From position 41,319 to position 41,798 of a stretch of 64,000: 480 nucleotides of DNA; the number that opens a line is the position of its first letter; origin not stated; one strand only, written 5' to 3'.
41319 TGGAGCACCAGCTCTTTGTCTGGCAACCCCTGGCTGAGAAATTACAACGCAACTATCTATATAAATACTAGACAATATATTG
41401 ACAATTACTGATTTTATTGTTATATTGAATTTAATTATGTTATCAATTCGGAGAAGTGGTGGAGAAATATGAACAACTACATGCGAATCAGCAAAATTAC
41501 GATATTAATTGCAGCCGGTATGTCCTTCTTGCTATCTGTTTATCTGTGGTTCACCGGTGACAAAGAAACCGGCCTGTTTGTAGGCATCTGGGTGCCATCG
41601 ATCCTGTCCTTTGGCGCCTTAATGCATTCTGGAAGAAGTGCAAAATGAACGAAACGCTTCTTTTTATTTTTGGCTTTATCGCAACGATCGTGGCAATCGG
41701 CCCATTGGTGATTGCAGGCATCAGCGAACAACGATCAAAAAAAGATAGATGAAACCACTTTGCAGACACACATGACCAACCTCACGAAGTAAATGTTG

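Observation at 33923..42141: A roughly 7.8-kb lower-GC block is bracketed by roughly 223-bp direct repeats that duplicate the 3' end of the radical-SAM gene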

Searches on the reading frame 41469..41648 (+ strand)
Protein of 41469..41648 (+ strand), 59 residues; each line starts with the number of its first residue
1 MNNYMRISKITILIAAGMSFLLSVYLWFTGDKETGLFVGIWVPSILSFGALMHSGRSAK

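Call 5: search_protein_families(library=pfam, proteins=[window:41469-41648:+])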
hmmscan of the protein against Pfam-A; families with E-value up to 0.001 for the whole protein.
window:41469-41648:+ (59 aa): 0 families

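Call 54: find_encoding_contigs(protein=window:41469-41648:+, flank=3000, max_places=10)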
Protein window:41469-41648:+ (59 aa): 21 contigs read that carry it; 10 places shown.
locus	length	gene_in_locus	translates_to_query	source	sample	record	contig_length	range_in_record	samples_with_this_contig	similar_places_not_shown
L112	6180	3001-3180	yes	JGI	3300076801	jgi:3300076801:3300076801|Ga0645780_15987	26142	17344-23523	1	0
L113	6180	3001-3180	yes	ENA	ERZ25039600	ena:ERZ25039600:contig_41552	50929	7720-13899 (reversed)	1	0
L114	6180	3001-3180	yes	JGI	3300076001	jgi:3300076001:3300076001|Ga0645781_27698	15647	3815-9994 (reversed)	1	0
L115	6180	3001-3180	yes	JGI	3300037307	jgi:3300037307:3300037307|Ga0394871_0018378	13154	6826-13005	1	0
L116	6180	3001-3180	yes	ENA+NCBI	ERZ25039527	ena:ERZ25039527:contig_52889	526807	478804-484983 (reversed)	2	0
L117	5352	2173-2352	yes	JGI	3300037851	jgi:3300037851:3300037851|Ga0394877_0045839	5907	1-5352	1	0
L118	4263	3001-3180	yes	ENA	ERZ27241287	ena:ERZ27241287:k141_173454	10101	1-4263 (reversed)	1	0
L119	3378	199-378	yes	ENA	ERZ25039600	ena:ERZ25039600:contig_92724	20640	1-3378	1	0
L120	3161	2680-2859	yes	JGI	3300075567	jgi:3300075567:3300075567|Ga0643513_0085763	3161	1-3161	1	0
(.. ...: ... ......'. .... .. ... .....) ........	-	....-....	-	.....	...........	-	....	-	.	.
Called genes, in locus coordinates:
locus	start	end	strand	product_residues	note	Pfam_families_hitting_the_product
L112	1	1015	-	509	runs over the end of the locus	PF04244:DPRP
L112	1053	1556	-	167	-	PF04224:DUF417 (faint), PF07681:DoxX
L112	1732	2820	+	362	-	PF00106:adh_short, PF01370:Epimerase (faint), PF08659:KR, PF13561:adh_short_C2, PF03358:FMN_red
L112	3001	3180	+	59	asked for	-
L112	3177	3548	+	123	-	-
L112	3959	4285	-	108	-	-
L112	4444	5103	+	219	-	PF01073:3Beta_HSD, PF01370:Epimerase, PF05368:NmrA, PF16363:GDP_Man_Dehyd (weak), PF13460:NAD_binding_10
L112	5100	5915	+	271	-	PF11066:DUF2867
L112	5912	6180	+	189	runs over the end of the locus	PF04832:SOUL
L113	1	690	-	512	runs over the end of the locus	PF04244:DPRP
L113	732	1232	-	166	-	PF04224:DUF417 (faint), PF07681:DoxX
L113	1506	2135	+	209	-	PF00106:adh_short, PF01370:Epimerase (weak), PF08659:KR, PF13460:NAD_binding_10 (faint), PF13561:adh_short_C2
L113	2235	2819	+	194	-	PF03358:FMN_red, PF02525:Flavodoxin_2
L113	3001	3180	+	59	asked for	-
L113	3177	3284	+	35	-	-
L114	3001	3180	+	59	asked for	-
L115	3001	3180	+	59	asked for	-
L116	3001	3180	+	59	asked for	-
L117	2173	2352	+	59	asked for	-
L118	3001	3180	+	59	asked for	-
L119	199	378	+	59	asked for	-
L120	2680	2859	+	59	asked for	-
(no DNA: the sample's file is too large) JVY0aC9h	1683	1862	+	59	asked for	-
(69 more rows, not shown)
